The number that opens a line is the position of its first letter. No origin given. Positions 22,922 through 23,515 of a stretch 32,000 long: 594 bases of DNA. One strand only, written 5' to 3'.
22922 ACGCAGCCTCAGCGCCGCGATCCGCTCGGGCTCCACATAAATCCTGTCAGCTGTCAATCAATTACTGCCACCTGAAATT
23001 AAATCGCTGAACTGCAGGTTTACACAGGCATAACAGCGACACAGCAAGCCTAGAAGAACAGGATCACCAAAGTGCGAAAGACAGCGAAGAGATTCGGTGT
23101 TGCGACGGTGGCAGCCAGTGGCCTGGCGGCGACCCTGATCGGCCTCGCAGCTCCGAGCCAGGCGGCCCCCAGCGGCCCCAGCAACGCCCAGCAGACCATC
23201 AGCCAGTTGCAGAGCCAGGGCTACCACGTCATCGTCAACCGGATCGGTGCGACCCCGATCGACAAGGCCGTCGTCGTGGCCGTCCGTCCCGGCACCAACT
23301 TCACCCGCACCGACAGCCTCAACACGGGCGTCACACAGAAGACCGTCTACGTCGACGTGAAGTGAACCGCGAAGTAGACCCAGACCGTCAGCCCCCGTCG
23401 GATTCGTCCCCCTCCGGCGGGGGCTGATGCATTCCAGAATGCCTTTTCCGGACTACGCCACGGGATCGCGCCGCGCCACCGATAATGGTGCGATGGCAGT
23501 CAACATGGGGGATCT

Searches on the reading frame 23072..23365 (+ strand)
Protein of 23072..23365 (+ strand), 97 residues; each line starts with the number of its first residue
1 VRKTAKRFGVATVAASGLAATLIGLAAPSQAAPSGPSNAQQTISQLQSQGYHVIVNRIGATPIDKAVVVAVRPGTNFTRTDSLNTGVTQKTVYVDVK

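Call 7: search_protein_families(library=pfam, proteins=[window:23072-23365:+], max_evalue=0.01)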
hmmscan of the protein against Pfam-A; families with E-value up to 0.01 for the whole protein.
window:23072-23365:+ (97 aa): 0 families

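Call 8: search_protein_families(library=ncbifam, proteins=[window:23072-23365:+], max_evalue=0.01)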
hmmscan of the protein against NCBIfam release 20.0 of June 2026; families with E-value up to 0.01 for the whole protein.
window:23072-23365:+ (97 aa): 0 families

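Call 39: find_homologous_proteins(query=window:23072-23365:+, max_evalue=0.001)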
Query window:23072-23365:+ (97 aa): 397 proteins with E <= 0.001 among 452 candidates; the best 120 are listed.
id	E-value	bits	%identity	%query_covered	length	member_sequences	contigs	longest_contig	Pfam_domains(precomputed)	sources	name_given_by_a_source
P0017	1.2e-49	183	96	100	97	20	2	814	-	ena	-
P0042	6.5e-43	162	93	91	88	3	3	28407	-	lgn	-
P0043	9.3e-40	152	75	100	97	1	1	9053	-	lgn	-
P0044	2.5e-39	151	75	100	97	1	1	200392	-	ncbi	ncbi:hypothetical protein ACRCUN_19200 [Mycobacterium sp. LTG2003]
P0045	9.8e-39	149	74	100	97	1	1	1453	-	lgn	-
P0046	1.2e-38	148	74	100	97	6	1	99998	-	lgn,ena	-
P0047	1.7e-35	138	69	100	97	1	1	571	-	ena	-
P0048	5.9e-35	137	69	100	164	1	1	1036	-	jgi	jgi:hypothetical protein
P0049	1.9e-34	135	68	95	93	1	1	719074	-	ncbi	ncbi:hypothetical protein [Mycolicibacterium sp. XJ870]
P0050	1.3e-33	132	68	95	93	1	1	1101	-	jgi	jgi:hypothetical protein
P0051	1.9e-33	132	66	100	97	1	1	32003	-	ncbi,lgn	ncbi:hypothetical protein ACWDTP_18320 [Mycobacterium sp. NPDC003449]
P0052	2.7e-33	131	72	95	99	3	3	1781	-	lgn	-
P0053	8.2e-33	130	72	95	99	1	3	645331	-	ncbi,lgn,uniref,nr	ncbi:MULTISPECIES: hypothetical protein [unclassified Mycobacterium]|uniref:hypothetical protein n=1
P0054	2.5e-32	128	67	100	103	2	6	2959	-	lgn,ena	-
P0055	2.8e-32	128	67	100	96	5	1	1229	-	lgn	-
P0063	3.2e-30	122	66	95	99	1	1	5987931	-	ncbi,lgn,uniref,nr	ncbi:hypothetical protein SAMN04489835_1453 [Mycolicibacterium rutilum]|uniref:PASTA domain-containi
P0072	8.0e-30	120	68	95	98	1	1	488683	-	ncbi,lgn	ncbi:hypothetical protein [Mycolicibacterium phlei]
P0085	6.7e-29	117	62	100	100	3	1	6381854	-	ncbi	-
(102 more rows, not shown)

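Call 41: find_encoding_contigs(protein=P0072, flank=3000, max_places=2)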
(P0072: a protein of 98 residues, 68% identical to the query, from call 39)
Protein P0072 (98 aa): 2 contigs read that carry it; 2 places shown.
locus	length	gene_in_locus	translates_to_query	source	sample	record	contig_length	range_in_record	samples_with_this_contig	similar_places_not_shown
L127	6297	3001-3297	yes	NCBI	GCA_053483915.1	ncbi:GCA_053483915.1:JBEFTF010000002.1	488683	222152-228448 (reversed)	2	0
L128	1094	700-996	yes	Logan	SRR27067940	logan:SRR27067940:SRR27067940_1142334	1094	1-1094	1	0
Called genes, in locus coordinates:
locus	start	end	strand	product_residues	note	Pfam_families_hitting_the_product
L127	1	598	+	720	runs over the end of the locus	PF04632:FUSC (weak), PF13515:FUSC_2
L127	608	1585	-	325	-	PF02678:Pirin, PF05726:Pirin_C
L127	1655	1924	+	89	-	-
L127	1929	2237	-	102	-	-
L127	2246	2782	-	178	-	-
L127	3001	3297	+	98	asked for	-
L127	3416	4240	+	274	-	PF04248:NTP_transf_9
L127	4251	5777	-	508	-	PF08817:YukD, PF19053:EccD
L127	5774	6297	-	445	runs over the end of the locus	PF13614:AAA_31, PF01656:CbiA, PF06564:CBP_BcsQ (weak)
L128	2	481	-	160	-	?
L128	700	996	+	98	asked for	-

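Call 42: find_encoding_contigs(protein=P0063, flank=3000, max_places=2)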
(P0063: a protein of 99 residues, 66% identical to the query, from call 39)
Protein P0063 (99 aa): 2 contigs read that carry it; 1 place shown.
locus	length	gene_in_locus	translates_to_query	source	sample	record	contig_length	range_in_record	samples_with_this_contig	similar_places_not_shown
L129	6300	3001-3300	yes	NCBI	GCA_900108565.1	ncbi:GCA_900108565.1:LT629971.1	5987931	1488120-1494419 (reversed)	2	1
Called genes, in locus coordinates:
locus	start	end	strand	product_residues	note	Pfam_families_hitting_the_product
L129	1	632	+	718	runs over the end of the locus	PF04632:FUSC, PF13515:FUSC_2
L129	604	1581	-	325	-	PF02678:Pirin, PF05726:Pirin_C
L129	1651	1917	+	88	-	-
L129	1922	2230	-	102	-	-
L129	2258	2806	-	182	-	-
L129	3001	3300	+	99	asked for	-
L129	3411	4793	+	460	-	PF02771:Acyl-CoA_dh_N, PF02770:Acyl-CoA_dh_M, PF00441:Acyl-CoA_dh_1, PF08028:Acyl-CoA_dh_2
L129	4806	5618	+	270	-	PF04248:NTP_transf_9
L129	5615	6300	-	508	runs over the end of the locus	PF08817:YukD, PF19053:EccD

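Call 43: find_encoding_contigs(protein=P0085, flank=3000, max_places=2)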
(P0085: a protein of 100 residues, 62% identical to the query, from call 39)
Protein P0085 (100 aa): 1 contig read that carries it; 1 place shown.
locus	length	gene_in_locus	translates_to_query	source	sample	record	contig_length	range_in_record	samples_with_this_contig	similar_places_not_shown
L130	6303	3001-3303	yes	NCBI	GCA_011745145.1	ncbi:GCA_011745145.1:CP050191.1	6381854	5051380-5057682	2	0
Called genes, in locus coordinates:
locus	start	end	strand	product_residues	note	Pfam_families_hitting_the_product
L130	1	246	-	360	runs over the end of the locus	-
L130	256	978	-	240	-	PF01209:Ubie_methyltran, PF02353:CMAS (weak), PF13489:Methyltransf_23, PF13847:Methyltransf_31, PF08241:Methyltransf_11, PF08242:Methyltransf_12, PF13649:Methyltransf_25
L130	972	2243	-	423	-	PF13439:Glyco_transf_4, PF13579:Glyco_trans_4_4, PF20706:GT4-conflict, PF00534:Glycos_transf_1, PF13692:Glyco_trans_1_4, PF13524:Glyco_trans_1_2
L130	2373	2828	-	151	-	PF01243:PNPOx_N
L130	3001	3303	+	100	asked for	-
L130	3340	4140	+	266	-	PF04248:NTP_transf_9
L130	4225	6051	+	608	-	-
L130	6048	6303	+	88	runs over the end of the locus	-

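Call 48: find_related_loci(query=A3, collection=metagenome_contigs, flank=1500)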
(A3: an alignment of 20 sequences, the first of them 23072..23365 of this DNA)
Query A3 (97 aa) in metagenome_contigs; peptide patterns used: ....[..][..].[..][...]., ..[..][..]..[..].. (x = any residue, [..] = any of these).
355 stretches matched a pattern; 271 encode a relative of the query (tblastn E <= 1e-3); the best 80 are kept; 80 distinct loci.
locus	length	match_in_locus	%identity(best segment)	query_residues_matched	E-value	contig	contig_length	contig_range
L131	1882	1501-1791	99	1-97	3e-60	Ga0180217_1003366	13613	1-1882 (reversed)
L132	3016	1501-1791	99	1-97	7e-60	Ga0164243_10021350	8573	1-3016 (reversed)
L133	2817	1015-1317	64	3-97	5e-39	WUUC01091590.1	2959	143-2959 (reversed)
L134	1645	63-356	64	6-97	5e-38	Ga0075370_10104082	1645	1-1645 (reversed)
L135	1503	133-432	64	4-97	3e-38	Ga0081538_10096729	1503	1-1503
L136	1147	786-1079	64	6-97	3e-38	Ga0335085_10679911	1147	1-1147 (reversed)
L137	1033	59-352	63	6-97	8e-39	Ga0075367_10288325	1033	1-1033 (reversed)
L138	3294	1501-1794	65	6-97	4e-37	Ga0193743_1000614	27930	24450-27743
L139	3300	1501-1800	64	4-97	6e-37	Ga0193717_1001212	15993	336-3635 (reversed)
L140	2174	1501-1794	64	6-97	5e-37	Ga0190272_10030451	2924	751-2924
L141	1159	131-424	63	6-97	9e-38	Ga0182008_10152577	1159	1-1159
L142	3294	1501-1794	63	6-97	2e-36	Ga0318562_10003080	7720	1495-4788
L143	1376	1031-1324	64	6-97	3e-37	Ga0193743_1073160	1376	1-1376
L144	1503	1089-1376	65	8-97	9e-37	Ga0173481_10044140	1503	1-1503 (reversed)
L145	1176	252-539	65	8-97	2e-37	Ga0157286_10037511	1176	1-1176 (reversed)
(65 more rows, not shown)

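Call 52: predict_structure(alignment_id=A3)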
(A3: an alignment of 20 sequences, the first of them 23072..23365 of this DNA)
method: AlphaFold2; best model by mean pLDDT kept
length: 97 residues; sequences in the alignment: 20
mean_pLDDT: 59.9   pTM: 0.42
mean pLDDT of the five models: 59.9, 58.3, 58.2, 57.7, 36.7
residues with pLDDT >= 90: 0; 70-90: 36; 50-70: 25; < 50: 36
segments of 3 or more residues with pLDDT < 50: 1-36
pLDDT, mean of each block of 10 residues (from residue 1): 45 36 34 53 79 79 71 67 63 78
secondary structure, 60 per line:
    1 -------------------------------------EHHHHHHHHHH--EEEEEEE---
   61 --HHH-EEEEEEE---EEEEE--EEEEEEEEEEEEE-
elements in order: H39-48 E51-57 E67-73 E77-81 E84-96

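Call 57: fold_search(model_id=the predicted structure, library=pdb)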
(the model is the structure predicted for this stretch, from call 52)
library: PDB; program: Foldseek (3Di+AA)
matches with E <= 10: 129; with E <= 0.001: 0
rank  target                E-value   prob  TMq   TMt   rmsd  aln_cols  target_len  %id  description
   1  2kud_MODEL_1_A        5.3e-01  0.41  0.32  0.24   9.2        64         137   14  NMR structure of the PASTA domain 1 and 2 of Mycobacterium tuberculosis of PknB (released 2010-04-14)
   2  8wca_C                1.4e+00  0.05  0.20  0.10   9.6        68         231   15  Cryo-EM structure of the PEA-bound hTAAR1-Gs complex (released 2023-12-27)
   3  5e10                  1.8e+00  0.30  0.36  0.27   5.7        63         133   16  Crystal Structure of PASTA Domains 1 and 2 of Mycobacterium tuberculosis Protein Kinase B (released 2016-09-14)
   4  8jit_A                1.8e+00  0.05  0.19  0.10  10.2        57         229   16  Cryo-EM structure of the GLP-1R/GCGR dual agonist MEDI0382-bound human GCGR-Gs complex (released 2023-09-06)
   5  1qme                  2.3e+00  0.21  0.33  0.06   7.9        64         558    6  PENICILLIN-BINDING PROTEIN 2X (PBP-2X) (released 2000-05-25)
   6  5c1s_A                2.3e+00  0.03  0.19  0.08  11.8        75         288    7  Crystal structure of the GDP-bound fast hydrolyzing mutant (V71A/K73Q) of EhRabX3 from Entamoeba histolytica (released 2016-04-27)
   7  1rp5_A                2.6e+00  0.14  0.29  0.05   6.9        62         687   10  PBP2x from Streptococcus pneumoniae strain 5259 with reduced susceptibility to beta-lactam antibiotics (released 2004-02-03)
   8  8wc8_A                2.6e+00  0.04  0.20  0.11   9.7        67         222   16  Cryo-EM structure of the ZH8651-bound hTAAR1-Gs complex (released 2023-12-27)
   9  8w8r_A                2.6e+00  0.02  0.19  0.10  17.6        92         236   17  Cryo-EM structure of the AA-14-bound GPR101-Gs complex (released 2024-01-03)
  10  8jhb_A                2.8e+00  0.04  0.20  0.10  10.5        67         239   16  FZD6 Gs complex (released 2024-01-17)
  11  7o61_A                3.2e+00  0.09  0.26  0.22  10.6        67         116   12  Crystal structure of the C-terminal PASTA domains of Staphylococcus aureus PBP1 (released 2022-04-20)
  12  8wc9_A                3.2e+00  0.02  0.18  0.10  10.9        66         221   12  Cryo-EM structure of the ZH8651-bound mTAAR1-Gq complex (released 2023-12-27)
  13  1rp5_B                3.4e+00  0.12  0.30  0.05   7.1        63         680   10  PBP2x from Streptococcus pneumoniae strain 5259 with reduced susceptibility to beta-lactam antibiotics (released 2004-02-03)
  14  1y4a_I                3.7e+00  0.06  0.21  0.30   8.8        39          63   13  Crystal structure of the complex of subtilisin BPN' with chymotrypsin inhibitor 2 M59R/E60S mutant (released 2005-05-17)
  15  8zf6_A                3.7e+00  0.01  0.19  0.10  17.2        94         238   17  Cryo-EM structure of the xGPR4-Gs complex in pH6.7 (released 2025-02-26)
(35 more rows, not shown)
